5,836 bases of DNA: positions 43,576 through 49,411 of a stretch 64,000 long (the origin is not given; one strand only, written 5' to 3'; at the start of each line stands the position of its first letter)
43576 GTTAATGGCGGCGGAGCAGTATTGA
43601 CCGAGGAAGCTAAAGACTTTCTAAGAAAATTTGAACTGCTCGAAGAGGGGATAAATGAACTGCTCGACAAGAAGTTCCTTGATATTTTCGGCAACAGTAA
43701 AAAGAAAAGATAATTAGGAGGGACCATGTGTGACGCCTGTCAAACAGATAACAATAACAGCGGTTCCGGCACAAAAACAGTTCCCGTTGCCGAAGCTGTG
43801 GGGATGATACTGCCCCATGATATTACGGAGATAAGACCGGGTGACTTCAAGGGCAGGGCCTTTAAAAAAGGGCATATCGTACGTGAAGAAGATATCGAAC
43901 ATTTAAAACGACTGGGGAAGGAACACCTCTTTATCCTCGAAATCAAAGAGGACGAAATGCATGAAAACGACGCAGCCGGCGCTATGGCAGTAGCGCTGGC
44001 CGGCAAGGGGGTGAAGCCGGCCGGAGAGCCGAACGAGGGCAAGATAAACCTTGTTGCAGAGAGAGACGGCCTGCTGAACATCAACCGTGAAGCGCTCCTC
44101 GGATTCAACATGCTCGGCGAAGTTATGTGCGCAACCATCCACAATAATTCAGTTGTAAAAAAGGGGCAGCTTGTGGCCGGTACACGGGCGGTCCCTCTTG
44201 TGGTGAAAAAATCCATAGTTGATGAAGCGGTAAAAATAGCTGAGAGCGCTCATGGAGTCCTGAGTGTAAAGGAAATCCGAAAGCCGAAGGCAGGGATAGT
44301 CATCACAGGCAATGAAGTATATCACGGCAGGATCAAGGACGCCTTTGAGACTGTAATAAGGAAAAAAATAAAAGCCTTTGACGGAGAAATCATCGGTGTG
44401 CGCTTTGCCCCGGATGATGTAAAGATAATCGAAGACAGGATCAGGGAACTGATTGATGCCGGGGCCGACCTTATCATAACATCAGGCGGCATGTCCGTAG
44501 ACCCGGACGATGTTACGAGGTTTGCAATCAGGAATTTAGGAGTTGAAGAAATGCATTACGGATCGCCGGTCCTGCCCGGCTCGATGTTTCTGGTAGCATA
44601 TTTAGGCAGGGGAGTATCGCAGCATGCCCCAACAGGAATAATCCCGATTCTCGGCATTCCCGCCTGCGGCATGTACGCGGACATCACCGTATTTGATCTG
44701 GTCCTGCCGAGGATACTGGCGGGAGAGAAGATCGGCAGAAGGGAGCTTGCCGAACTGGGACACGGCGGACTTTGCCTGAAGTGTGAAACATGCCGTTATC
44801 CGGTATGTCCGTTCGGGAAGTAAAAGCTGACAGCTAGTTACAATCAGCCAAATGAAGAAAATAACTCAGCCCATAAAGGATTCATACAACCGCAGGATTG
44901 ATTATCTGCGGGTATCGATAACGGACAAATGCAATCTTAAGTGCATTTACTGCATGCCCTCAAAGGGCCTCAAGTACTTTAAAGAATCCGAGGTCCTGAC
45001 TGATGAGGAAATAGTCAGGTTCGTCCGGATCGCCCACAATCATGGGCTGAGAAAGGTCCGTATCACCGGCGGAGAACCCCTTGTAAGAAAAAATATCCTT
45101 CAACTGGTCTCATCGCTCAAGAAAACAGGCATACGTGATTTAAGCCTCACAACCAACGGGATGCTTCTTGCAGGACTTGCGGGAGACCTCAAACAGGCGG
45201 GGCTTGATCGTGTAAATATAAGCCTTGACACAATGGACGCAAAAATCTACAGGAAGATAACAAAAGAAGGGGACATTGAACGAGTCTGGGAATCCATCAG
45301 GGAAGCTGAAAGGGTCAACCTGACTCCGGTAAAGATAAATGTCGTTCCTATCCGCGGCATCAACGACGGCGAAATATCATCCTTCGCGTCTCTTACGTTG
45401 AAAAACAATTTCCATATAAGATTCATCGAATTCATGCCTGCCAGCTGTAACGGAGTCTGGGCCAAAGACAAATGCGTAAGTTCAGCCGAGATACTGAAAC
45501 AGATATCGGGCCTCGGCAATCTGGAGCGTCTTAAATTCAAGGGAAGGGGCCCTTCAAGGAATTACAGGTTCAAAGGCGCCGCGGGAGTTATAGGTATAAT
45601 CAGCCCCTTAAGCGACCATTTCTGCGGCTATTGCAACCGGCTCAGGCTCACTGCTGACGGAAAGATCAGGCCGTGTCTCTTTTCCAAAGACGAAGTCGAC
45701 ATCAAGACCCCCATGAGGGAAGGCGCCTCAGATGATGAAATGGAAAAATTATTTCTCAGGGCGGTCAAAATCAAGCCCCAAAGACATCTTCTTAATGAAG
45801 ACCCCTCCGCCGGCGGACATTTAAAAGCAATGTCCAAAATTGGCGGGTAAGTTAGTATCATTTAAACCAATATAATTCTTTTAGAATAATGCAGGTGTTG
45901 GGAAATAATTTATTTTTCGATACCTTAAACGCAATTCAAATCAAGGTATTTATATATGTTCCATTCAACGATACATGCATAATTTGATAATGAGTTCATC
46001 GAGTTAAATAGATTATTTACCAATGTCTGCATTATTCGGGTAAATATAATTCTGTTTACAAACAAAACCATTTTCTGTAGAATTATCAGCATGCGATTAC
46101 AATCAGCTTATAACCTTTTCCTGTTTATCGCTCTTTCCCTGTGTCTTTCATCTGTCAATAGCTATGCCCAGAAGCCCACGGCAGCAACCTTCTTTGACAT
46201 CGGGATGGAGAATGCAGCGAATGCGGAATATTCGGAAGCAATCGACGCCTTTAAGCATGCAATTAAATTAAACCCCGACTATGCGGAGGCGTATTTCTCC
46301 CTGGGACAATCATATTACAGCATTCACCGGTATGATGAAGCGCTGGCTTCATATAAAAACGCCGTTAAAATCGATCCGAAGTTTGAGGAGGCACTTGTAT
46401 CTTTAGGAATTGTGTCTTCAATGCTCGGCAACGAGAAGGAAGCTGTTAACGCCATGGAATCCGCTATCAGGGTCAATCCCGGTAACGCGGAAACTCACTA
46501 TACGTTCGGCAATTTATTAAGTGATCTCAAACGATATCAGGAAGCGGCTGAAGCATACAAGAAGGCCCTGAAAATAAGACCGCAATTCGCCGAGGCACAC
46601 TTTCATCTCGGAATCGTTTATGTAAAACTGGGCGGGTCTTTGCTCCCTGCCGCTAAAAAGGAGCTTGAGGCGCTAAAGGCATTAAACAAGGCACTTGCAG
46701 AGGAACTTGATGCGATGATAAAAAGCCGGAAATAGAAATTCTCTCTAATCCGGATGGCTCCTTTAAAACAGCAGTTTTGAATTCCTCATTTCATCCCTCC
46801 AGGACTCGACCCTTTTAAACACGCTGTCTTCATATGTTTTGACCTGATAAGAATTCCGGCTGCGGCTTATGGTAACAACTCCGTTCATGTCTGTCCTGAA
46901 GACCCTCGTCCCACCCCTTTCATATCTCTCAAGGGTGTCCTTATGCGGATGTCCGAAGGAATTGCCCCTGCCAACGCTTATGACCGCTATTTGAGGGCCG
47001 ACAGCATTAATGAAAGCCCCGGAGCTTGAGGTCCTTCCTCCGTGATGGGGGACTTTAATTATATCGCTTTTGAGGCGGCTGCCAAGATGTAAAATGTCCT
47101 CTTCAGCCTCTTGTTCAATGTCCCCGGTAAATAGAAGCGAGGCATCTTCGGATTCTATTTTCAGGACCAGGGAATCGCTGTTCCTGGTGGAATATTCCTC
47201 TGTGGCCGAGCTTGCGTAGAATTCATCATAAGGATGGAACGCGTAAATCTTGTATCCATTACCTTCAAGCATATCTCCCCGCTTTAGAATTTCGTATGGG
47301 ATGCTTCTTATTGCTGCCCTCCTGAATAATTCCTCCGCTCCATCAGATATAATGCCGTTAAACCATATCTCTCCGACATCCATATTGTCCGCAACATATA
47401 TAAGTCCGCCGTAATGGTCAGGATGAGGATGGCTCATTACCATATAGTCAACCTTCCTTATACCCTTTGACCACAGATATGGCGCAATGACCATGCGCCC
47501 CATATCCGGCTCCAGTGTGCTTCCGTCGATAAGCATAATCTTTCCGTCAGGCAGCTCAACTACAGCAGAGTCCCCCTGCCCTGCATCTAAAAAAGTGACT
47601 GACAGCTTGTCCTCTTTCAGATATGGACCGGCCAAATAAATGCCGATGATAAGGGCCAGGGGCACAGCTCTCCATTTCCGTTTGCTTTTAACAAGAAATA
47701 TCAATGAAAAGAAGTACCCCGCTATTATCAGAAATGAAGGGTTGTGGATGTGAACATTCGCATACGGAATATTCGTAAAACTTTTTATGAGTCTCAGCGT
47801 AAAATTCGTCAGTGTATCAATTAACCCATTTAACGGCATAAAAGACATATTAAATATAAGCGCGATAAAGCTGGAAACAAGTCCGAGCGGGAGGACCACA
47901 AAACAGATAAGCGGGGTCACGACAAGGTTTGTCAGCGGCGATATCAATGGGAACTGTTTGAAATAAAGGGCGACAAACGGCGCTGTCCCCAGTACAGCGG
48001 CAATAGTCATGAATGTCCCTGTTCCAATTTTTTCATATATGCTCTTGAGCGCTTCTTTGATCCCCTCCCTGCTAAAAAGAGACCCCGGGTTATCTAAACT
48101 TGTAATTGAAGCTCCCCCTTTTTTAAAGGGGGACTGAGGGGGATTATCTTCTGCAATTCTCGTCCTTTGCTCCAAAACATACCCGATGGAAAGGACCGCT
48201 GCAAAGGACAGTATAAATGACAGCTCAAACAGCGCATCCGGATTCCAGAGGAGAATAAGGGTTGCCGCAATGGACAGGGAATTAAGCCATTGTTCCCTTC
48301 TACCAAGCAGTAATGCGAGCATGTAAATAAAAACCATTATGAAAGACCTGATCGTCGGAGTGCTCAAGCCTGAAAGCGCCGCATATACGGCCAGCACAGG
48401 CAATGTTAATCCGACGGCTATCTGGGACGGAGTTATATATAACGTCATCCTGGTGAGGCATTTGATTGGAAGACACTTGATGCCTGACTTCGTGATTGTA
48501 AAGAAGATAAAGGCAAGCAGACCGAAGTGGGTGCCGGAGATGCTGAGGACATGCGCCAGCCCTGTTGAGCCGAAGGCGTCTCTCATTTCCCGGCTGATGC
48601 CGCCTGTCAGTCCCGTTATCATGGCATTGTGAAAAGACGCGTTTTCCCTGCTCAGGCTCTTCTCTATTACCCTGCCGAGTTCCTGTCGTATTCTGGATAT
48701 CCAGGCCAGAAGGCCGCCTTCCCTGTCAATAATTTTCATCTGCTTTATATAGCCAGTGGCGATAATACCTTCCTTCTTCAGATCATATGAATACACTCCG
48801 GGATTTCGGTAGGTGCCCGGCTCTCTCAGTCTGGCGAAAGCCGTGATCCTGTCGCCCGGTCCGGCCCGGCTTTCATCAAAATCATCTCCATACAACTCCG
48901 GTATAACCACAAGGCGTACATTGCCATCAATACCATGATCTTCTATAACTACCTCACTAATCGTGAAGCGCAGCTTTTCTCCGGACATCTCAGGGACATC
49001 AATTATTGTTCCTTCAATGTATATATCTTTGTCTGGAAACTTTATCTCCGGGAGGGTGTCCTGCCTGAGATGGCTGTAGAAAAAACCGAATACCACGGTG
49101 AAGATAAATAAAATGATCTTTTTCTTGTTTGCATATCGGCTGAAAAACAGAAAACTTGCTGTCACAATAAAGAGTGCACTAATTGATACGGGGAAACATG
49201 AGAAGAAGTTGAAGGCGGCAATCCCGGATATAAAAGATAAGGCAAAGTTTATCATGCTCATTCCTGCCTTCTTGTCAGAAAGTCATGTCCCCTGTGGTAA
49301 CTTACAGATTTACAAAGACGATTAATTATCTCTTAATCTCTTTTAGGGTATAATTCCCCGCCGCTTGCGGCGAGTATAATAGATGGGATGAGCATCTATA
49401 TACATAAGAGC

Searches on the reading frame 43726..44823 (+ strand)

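Call 60: search_protein_families(library=pfam, proteins=[window:43726-44823:+], max_evalue=0.00001)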
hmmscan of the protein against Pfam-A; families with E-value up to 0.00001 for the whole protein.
window:43726-44823:+ (365 aa): 1 family
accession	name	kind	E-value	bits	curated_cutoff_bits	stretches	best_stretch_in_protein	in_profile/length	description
PF00994.29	MoCF_biosynth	-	5.5e-20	72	26.6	1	190-330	1-142/144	Probable molybdopterin binding domain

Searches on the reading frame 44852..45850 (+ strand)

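Call 60: search_protein_families(library=pfam, proteins=[window:44852-45850:+], max_evalue=0.00001)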
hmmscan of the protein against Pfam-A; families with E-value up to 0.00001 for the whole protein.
window:44852-45850:+ (332 aa): 3 families
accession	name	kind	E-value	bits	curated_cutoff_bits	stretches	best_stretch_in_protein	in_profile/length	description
PF06463.18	Mob_synth_C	-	5.1e-36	123.9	37.4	1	188-312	2-126/128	Molybdenum Cofactor Synthesis C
PF04055.27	Radical_SAM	-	4.6e-35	121.7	29.5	1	21-179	1-163/166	Radical SAM superfamily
PF13353.11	Fer4_12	-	2.9e-08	34.5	22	1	25-127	13-115/137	4Fe-4S single cluster domain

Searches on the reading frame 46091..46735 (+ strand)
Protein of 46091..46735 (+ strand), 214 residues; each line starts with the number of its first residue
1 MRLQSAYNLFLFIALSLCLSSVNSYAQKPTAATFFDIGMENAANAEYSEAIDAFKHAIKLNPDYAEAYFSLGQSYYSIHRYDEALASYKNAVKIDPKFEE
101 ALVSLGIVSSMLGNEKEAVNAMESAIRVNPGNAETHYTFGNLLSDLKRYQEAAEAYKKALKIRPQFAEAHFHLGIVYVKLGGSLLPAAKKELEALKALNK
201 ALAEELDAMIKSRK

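Call 60: search_protein_families(library=pfam, proteins=[window:46091-46735:+], max_evalue=0.00001)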
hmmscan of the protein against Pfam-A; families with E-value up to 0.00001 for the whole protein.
window:46091-46735:+ (214 aa): 18 families
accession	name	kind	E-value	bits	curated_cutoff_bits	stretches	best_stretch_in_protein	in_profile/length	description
PF13414.12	TPR_11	-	1.6e-35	120.9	26.8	3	140-181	1-42/42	TPR repeat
PF07719.23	TPR_2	-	1.7e-29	99.9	27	2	65-97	1-33/34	Tetratricopeptide repeat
PF00515.34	TPR_1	-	2.2e-29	100.5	27.8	2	65-98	1-34/34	Tetratricopeptide repeat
PF13431.12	TPR_17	-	9.8e-26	88.3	24.4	1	53-85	1-33/34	Tetratricopeptide repeat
PF13181.12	TPR_8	-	1.6e-22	78.1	25.7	2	133-165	1-33/34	Tetratricopeptide repeat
PF14559.12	TPR_19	-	1.9e-20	73.4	25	1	44-98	4-58/68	Tetratricopeptide repeat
PF13432.12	TPR_16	-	5.4e-19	68.7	32.7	1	39-96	5-62/65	Tetratricopeptide repeat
PF13424.12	TPR_12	-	7.8e-18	64.9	30.1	1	133-203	3-73/77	Tetratricopeptide repeat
PF13428.12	TPR_14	-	1e-15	57.1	23.5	0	135-174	3-42/44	Tetratricopeptide repeat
PF23914.1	TPR_CcmH_CycH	-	1.2e-11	45.1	42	0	129-171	46-88/158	Cytochrome c-type biogenesis protein H TPR domain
PF13174.12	TPR_6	-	5.6e-10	39.7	26.3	0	66-97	1-32/33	Tetratricopeptide repeat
PF13176.12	TPR_7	-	6.6e-10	38.7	27.9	0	67-96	1-32/36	Tetratricopeptide repeat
PF12895.13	ANAPC3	-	4.2e-09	37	27.2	0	94-158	18-81/82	Anaphase-promoting complex, cyclosome, subunit 3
PF13374.12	TPR_10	-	8.1e-09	35.7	27.5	0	140-163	9-32/42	Tetratricopeptide repeat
PF13371.12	TPR_9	-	4.4e-07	30.3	35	0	117-169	13-65/73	Tetratricopeptide repeat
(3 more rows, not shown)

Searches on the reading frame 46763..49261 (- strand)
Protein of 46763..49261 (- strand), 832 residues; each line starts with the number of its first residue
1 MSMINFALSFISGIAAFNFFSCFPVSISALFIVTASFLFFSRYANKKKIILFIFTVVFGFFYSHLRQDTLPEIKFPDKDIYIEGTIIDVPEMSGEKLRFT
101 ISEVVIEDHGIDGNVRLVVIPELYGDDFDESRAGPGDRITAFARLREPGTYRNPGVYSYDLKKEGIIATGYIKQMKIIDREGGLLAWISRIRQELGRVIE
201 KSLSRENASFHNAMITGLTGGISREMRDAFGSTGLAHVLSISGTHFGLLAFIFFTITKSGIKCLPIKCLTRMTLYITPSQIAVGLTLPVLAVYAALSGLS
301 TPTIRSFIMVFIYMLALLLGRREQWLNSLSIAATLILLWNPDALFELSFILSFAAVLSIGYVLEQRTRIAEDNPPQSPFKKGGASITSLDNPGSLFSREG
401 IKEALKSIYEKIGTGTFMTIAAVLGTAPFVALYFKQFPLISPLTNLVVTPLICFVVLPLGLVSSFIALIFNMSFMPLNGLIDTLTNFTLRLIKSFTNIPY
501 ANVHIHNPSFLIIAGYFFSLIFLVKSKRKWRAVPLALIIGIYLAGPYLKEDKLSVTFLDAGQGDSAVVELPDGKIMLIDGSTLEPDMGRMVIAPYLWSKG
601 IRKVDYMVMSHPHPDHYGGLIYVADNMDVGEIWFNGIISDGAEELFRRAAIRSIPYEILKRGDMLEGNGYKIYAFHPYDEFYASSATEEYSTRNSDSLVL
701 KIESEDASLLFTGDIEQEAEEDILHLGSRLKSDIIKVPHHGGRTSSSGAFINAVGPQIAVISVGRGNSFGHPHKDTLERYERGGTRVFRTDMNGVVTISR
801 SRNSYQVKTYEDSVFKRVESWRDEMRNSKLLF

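Call 60: search_protein_families(library=pfam, proteins=[window:46763-49261:-], max_evalue=0.00001)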
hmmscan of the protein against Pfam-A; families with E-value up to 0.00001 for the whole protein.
window:46763-49261:- (832 aa): 3 families
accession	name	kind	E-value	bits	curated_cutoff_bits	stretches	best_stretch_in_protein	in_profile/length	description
PF03772.21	Competence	-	3.5e-58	197.6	23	1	214-528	1-268/270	Competence protein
PF00753.33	Lactamase_B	-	1.2e-15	58.4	22.7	1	559-764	2-195/196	Metallo-beta-lactamase superfamily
PF13567.11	DUF4131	-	4.9e-14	52.8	31.6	1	25-174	7-161/165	Domain of unknown function (DUF4131)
